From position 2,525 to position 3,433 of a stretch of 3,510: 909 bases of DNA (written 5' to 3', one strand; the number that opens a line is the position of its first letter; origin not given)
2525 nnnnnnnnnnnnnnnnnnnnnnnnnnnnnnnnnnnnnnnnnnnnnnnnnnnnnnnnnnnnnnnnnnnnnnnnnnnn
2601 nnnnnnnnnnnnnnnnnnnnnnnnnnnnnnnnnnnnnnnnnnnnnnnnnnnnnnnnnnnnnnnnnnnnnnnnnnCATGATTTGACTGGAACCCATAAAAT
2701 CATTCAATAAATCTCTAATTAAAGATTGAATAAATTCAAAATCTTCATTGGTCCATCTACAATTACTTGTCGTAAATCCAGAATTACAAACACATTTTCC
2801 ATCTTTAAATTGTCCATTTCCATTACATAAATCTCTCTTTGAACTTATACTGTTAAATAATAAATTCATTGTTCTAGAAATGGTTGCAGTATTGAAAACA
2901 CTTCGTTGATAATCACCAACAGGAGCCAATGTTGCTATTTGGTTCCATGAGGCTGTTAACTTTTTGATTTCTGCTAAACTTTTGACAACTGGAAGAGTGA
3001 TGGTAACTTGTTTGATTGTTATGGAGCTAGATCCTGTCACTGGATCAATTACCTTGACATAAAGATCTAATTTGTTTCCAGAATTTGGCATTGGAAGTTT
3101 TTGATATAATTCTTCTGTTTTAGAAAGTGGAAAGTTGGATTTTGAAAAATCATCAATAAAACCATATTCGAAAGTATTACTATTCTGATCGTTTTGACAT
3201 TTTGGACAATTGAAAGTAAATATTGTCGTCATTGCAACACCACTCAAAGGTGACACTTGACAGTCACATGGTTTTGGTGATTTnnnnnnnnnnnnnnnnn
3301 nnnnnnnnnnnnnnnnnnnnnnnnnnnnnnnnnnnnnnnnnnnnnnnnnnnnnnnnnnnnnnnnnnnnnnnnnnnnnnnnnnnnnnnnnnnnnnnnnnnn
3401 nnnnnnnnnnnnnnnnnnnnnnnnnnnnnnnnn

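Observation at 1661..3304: Large EGF-motif membrane glycoprotein ORF with no signal peptide and no ATG for 24 codons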

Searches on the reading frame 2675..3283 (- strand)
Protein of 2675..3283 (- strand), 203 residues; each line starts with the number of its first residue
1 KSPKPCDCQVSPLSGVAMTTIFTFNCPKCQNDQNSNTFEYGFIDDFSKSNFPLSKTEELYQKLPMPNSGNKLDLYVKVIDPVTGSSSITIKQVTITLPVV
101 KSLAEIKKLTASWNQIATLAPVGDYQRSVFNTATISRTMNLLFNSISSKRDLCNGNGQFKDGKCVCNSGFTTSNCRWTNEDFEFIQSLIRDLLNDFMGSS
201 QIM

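Call 30: find_homologous_proteins(query=window:2675-3283:-, max_evalue=0.001)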
Query seq(203 aa): 95 candidates shared short words with the query, none scored E <= 0.001.
